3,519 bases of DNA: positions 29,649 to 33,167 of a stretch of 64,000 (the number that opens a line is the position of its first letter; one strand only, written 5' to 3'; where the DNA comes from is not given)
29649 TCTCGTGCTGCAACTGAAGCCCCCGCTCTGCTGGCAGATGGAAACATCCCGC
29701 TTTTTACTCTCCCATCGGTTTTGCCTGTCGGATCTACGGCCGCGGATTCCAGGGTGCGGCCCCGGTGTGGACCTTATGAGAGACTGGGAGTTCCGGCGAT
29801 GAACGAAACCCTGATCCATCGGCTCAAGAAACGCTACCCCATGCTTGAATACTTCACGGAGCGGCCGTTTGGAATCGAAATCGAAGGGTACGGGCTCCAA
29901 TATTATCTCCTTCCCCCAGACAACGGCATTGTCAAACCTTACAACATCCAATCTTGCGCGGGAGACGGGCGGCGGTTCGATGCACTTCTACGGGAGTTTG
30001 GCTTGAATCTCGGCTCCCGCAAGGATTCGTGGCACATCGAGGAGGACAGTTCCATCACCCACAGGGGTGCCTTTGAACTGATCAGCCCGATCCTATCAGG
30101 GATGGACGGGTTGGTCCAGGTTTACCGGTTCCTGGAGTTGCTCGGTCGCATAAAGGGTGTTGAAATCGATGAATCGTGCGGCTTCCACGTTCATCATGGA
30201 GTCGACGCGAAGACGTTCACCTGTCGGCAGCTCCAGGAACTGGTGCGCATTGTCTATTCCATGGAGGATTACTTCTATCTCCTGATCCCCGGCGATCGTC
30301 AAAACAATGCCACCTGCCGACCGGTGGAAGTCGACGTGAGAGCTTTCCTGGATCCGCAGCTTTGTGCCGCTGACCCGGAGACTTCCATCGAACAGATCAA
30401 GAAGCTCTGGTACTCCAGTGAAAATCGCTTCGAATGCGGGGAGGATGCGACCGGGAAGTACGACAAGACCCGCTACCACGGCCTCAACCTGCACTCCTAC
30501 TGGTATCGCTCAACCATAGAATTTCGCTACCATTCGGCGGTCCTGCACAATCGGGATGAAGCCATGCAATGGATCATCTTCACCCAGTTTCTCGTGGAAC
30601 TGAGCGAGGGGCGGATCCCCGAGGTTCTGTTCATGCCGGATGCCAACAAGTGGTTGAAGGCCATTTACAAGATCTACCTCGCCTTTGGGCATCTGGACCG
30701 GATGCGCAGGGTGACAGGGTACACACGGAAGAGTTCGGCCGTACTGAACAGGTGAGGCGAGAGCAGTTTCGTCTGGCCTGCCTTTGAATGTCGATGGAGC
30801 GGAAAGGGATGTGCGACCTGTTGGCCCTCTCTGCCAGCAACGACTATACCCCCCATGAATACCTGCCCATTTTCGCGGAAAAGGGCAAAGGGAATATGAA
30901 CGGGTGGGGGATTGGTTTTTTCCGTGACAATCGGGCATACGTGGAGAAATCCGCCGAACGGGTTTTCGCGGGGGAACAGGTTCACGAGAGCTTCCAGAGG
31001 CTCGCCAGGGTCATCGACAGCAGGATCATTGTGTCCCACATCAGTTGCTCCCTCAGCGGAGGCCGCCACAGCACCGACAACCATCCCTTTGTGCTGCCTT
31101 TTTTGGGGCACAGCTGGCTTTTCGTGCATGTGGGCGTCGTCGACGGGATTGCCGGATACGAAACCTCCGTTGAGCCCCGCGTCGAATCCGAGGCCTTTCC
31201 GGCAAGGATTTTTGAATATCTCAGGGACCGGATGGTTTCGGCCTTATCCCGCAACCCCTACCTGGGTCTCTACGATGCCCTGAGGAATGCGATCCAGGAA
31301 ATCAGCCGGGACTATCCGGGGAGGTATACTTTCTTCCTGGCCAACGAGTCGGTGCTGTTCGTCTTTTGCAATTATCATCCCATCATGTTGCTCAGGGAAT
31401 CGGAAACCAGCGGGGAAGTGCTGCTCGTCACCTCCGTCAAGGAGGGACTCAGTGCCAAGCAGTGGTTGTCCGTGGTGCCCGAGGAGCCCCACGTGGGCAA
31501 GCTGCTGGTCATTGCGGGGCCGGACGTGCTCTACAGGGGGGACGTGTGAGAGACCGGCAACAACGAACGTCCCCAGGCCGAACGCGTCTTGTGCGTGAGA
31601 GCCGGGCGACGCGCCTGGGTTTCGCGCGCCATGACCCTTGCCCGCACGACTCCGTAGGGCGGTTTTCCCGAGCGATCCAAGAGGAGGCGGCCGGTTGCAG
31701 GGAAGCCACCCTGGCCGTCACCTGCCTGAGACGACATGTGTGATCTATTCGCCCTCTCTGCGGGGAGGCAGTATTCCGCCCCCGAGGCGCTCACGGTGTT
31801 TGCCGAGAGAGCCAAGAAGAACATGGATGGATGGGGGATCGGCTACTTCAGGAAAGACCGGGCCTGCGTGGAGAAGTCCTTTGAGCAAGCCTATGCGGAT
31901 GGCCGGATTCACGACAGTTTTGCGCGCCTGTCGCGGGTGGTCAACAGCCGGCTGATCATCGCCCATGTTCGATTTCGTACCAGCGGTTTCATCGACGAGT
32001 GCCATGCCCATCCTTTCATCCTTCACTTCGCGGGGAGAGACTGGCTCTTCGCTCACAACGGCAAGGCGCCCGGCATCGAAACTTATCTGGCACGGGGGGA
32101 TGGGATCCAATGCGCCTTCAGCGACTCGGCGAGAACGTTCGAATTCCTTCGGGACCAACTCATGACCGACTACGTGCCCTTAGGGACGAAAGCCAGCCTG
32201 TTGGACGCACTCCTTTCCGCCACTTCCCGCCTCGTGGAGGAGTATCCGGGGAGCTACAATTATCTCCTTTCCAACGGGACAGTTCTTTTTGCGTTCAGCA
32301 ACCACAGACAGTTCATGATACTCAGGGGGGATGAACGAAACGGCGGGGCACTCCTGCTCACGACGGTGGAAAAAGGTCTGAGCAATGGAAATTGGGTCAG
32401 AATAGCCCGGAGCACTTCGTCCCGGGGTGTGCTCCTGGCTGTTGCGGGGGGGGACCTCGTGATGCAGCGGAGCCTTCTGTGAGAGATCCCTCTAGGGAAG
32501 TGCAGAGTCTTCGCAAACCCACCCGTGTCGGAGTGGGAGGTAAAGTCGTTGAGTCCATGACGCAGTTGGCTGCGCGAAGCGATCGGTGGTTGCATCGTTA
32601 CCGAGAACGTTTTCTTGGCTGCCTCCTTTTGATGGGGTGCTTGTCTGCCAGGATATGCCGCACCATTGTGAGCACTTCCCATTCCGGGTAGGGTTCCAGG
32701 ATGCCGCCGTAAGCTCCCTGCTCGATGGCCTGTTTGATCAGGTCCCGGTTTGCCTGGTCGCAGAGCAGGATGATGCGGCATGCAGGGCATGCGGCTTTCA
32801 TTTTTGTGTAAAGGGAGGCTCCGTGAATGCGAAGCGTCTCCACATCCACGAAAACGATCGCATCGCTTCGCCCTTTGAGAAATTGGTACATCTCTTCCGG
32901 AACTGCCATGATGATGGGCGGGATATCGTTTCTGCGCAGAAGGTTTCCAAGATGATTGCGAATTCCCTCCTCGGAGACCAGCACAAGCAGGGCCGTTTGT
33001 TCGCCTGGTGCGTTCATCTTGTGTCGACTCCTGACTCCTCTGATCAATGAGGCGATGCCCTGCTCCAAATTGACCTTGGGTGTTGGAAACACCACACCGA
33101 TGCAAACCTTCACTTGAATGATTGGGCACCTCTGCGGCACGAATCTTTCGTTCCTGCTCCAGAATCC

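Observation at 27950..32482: Amidoligase_2 + three Ntn-type hydrolases + Cys-rich small ORFs: candidate uncharacterised amide-ligation / tagging system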

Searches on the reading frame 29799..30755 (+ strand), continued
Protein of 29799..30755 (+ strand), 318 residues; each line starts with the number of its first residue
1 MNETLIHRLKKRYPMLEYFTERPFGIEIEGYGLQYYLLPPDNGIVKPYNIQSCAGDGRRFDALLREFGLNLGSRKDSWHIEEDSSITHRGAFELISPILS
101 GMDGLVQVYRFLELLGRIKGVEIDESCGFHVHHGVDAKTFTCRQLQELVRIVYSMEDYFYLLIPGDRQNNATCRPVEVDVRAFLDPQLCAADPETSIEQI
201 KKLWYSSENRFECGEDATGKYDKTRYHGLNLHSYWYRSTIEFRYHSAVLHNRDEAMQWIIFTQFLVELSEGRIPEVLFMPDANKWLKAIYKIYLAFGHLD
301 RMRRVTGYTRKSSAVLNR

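Call 60: search_protein_families(library=phrogs, proteins=[window:29799-30755:+], max_evalue=0.001)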
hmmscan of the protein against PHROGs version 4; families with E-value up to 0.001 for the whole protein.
window:29799-30755:+ (318 aa): 1 family
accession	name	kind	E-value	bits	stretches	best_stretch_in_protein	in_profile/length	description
phrog_2443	-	other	4.2e-28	99.4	1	75-269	196-362/801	amidoligase enzyme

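Call 68: search_solved_structures(query=A6, max_evalue=10, show_alignments=3)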
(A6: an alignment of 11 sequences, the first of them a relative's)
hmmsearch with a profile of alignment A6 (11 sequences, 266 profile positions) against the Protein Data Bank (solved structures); distinct sequences matched with E-value up to 10: 1.
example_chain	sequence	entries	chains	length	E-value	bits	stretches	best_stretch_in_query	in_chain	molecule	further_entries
8oyv_A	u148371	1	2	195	0.55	12.7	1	4-50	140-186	De novo designed soluble Claudin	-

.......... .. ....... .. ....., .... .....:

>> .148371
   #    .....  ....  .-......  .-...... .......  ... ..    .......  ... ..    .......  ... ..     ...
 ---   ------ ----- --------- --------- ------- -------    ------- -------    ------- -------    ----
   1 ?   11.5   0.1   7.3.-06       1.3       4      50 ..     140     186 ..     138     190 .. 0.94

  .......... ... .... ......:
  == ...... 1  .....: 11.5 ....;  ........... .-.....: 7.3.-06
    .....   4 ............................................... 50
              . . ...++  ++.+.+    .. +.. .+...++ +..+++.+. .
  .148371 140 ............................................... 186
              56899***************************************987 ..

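Call 69: search_protein_families(library=pfam, alignment_id=A6, max_evalue=5)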
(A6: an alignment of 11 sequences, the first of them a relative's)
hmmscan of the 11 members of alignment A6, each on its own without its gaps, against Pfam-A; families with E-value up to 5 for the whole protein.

A. member 1, L012:3057-3854:+ (266 aa): 1 family
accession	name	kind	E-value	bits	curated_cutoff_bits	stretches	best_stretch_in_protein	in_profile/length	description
PF16330.10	MukB_hinge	-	0.036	14.2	27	1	174-210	49-85/167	MukB hinge domain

B. families by the number of members that match (of 11 scanned): 6 families
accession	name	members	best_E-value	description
PF14464.11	Prok-JAB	7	0.0061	Prokaryotic homologs of the JAB domain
PF16330.10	MukB_hinge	7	0.012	MukB hinge domain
PF21580.3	SelB_WHD3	3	0.015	Elongation factor SelB, third winged-helix domain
PF03147.19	FDX-ACB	1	0.07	Ferredoxin-fold anticodon binding domain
PF22403.1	DUF6981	1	0.21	Domain of unknown function (DUF6981)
PF08621.15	RPAP1_N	1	0.7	RPAP1-like, N-terminal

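Call 70: search_solved_structures(query=L049:7118-8599:+, max_evalue=1)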
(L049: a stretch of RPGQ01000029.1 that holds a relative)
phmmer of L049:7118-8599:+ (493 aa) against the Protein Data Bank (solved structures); distinct sequences matched with E-value up to 1: 0.

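Call 83: search_dna_similar(query=window:29799-30755:+, collection=phages, mode=protein, max_evalue=0.001, max_rows=15)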
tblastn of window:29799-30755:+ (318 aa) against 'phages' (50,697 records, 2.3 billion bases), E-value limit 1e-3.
Records with a match: 81; places in all: 81; records where one place covers at least 80% of the query: 9.
Best place of each record, by identity: <60% 81.
By first word of the organism name: Arthrobacter 14; Bacteriophage 11; Bacillus 8; Porphyromonas 7; Ruminococcus 6; phage 5; Faecalibacterium 3; Lachnospiraceae 3; Christensenellales 2; Evtepia 2; and 15 more.
By host as written in the record: - 18; Arthrobacter sp. ATCC 21022 11; Bacillus subtilis 6; Ruminococcus sp. 6; Arthrobacter globiformis B-2979 3; Lachnospiraceae 3; Christensenellales 2; Porphyromonas gingivalis ATCC 49417 2; and 23 more.
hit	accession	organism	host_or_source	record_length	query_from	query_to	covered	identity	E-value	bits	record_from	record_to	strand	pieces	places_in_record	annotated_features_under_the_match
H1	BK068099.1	Porphyromonas phage phage018a_AFR5B1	Porphyromonas gingivalis AFR5B1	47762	19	270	79%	30.8%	2e-19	94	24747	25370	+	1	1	amidoligase enzyme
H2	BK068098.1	Porphyromonas phage phage017a_JCVISC001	Porphyromonas gingivalis JCVI SC001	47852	19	270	79%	30.8%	2e-19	94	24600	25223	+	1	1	amidoligase enzyme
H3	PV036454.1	Christensenellales phage IMGVR 15666929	Christensenellales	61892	10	249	75%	31.9%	2e-12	74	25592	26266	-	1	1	amidoligase enzyme | hypothetical protein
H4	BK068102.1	Porphyromonas phage phage021a_SJD5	Porphyromonas gingivalis SJD5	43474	22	270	78%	28.5%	3e-17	88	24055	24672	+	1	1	amidoligase enzyme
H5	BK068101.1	Porphyromonas phage phage020a_SJD2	Porphyromonas gingivalis SJD2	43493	22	270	78%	28.5%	3e-17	88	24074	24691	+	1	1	amidoligase enzyme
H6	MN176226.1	Bacillus phage 035JT001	Bacillus subtilis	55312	21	284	83%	26.5%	2e-12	74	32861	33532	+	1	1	41: amidoligase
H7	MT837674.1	Bacteriophage sp.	human fecal samples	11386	9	270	82%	26.0%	1e-16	86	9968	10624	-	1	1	record has no annotation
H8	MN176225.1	Bacillus phage 031MP004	Bacillus subtilis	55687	21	284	83%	25.8%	3e-12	73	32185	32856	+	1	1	40: amidoligase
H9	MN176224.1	Bacillus phage 031MP002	Bacillus subtilis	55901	21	284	83%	25.8%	3e-12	73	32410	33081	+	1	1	40: amidoligase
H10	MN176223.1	Bacillus phage 031MP003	Bacillus subtilis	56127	21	284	83%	25.8%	3e-12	73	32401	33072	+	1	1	41: amidoligase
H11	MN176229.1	Bacillus phage 055SW001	Bacillus subtilis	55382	21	284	83%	25.8%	6e-12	72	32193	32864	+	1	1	40: amidoligase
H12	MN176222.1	Bacillus phage 022DV001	Bacillus subtilis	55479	21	284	83%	25.8%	6e-12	72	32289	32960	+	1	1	40: amidoligase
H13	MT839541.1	Bacteriophage sp.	human fecal samples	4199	21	250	72%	29.3%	5e-11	69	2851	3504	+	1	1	record has no annotation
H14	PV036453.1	Syntrophomonadaceae phage IMGVR 15540650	Syntrophomonadaceae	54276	19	250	73%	29.0%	1e-7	59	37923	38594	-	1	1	amidoligase enzyme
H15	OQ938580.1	Arthrobacter phage Ottawa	Arthrobacter globiformis B-2979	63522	20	269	79%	26.9%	6e-10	66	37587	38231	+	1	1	65: carboxylate amine ligase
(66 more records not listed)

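Call 96: search_protein_families(library=ncbifam, alignment_id=A6, max_evalue=1)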
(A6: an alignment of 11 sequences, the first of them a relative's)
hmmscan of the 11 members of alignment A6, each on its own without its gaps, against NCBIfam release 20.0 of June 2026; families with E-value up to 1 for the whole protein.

A. member 1, L012:3057-3854:+ (266 aa): 0 families

B. families by the number of members that match (of 11 scanned): 5 families
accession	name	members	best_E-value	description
NF009792.0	PRK13284.1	2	0.063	flagellar assembly protein FliW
TIGR02333.1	2met_isocit_dHY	1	0.092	Fe/S-dependent 2-methylisocitrate dehydratase AcnD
NF003964.0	PRK05456.1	1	0.1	ATP-dependent protease subunit HslV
TIGR03692.1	ATP_dep_HslV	1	0.12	HslVU peptidase proteolytic subunit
NF004123.1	PRK05610.1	1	0.17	30S ribosomal protein S17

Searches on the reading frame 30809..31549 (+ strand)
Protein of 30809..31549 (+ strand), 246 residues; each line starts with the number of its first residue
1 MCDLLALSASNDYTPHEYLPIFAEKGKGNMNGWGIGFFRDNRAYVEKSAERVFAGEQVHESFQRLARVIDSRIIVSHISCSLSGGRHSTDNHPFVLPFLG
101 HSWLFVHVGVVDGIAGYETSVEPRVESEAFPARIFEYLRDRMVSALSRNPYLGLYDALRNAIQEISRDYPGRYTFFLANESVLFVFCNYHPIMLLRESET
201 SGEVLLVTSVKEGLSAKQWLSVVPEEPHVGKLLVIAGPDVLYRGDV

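Call 3: search_protein_families(library=pfam, proteins=[window:30809-31549:+], max_evalue=0.1)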
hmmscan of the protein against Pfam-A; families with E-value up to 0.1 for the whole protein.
window:30809-31549:+ (246 aa): 1 family
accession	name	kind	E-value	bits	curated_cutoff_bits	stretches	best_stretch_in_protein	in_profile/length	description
PF13230.11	GATase_4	-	4.4e-19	68.9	23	1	1-197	1-196/272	Glutamine amidotransferases class-II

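Call 5: search_protein_families(library=ncbifam, proteins=[window:30809-31549:+], max_evalue=0.1)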
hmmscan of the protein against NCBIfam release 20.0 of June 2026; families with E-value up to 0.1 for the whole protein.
window:30809-31549:+ (246 aa): 1 family
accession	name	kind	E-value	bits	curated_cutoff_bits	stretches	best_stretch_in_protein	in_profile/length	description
TIGR03442.1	TIGR03442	equivalog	3.8e-06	26.4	218.65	1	18-114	30-122/251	ergothioneine biosynthesis protein EgtC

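Call 6: search_protein_families(library=padloc, proteins=[window:30809-31549:+], max_evalue=0.1)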
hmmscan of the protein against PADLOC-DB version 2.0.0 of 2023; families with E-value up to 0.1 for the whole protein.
window:30809-31549:+ (246 aa): 0 families

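Call 60: search_protein_families(library=phrogs, proteins=[window:30809-31549:+], max_evalue=0.001)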
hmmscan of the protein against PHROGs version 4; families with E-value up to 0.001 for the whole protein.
window:30809-31549:+ (246 aa): 1 family
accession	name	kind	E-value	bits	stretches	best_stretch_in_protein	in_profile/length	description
phrog_13070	-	unknown function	1.9e-06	28.4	1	1-188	1-187/255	-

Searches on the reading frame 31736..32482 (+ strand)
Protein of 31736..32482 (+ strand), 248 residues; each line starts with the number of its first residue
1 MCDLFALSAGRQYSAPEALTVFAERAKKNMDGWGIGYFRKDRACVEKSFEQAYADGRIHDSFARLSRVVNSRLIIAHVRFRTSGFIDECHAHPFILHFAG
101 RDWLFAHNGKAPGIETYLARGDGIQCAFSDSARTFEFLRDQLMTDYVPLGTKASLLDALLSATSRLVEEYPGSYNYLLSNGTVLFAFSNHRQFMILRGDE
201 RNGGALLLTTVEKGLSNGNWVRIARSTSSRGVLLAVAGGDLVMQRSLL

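Call 3: search_protein_families(library=pfam, proteins=[window:31736-32482:+], max_evalue=0.1)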
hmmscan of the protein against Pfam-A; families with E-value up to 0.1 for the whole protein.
window:31736-32482:+ (248 aa): 1 family
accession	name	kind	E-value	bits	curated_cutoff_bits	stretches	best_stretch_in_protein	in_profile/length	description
PF13230.11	GATase_4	-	9.9e-28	97.3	23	1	1-197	1-195/272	Glutamine amidotransferases class-II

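Call 5: search_protein_families(library=ncbifam, proteins=[window:31736-32482:+], max_evalue=0.1)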
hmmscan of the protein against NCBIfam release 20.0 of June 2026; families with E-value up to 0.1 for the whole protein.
window:31736-32482:+ (248 aa): 3 families
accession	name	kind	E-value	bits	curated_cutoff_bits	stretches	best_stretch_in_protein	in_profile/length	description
TIGR03442.1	TIGR03442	equivalog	2.9e-11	43.2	218.65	1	29-200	41-215/251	ergothioneine biosynthesis protein EgtC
TIGR01134.1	purF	equivalog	3.9e-05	23.2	350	1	47-178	39-163/432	amidophosphoribosyltransferase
NF001484.0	PRK00331.1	subfamily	0.081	11.3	381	1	47-109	40-101/601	isomerizing glutamine--fructose-6-phosphate transaminase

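Call 6: search_protein_families(library=padloc, proteins=[window:31736-32482:+], max_evalue=0.1)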
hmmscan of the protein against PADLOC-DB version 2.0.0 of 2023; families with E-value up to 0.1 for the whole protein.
window:31736-32482:+ (248 aa): 0 families

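Call 49: search_solved_structures(query=window:31736-32482:+, max_evalue=0.01, show_alignments=1)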
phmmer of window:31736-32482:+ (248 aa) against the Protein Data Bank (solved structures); distinct sequences matched with E-value up to 0.01: 5.
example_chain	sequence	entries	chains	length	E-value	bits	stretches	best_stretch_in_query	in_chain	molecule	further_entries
1te5_A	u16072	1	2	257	3.4e-11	46.3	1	1-197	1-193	conserved hypothetical protein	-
3mdn_A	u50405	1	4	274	5.4e-06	29.3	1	23-122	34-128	Glutamine aminotransferase class-II domain protein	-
4zfj_A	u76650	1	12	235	4.8e-05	26.1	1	27-111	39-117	Amidohydrolase EgtC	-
4zfl_A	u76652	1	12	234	9.2e-05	25.2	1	27-111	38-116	Amidohydrolase EgtC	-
4zfk_A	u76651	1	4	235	9.2e-05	25.2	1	27-111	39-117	Amidohydrolase EgtC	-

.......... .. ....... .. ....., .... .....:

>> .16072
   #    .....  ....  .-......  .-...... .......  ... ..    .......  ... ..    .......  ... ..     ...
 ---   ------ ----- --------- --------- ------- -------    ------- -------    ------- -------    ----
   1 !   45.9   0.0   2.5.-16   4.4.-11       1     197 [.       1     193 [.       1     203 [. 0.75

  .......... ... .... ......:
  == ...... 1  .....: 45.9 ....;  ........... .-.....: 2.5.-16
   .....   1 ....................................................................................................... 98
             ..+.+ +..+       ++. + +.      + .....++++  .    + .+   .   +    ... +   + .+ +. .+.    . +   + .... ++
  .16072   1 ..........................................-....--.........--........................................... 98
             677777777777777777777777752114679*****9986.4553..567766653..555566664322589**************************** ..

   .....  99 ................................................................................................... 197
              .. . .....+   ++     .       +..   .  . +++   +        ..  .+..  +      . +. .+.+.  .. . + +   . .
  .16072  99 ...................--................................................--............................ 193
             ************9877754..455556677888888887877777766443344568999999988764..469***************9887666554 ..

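Call 60: search_protein_families(library=phrogs, proteins=[window:31736-32482:+], max_evalue=0.001)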
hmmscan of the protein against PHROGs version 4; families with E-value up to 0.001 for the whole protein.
window:31736-32482:+ (248 aa): 1 family
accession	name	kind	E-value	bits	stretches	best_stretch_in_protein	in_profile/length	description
phrog_13070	-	unknown function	1.4e-14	55.1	1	1-197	1-195/255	-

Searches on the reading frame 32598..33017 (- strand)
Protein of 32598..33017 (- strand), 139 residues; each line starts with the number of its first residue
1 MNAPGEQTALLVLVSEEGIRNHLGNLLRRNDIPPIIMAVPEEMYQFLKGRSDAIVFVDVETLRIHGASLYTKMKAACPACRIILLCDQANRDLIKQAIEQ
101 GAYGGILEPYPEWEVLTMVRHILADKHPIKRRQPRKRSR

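Call 60: search_protein_families(library=phrogs, proteins=[window:32598-33017:-], max_evalue=0.001)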
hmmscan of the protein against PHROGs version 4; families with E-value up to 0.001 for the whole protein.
window:32598-33017:- (139 aa): 1 family
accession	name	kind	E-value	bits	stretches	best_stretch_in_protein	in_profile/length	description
phrog_731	-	unknown function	3.6e-05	24.2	1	11-133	5-127/227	-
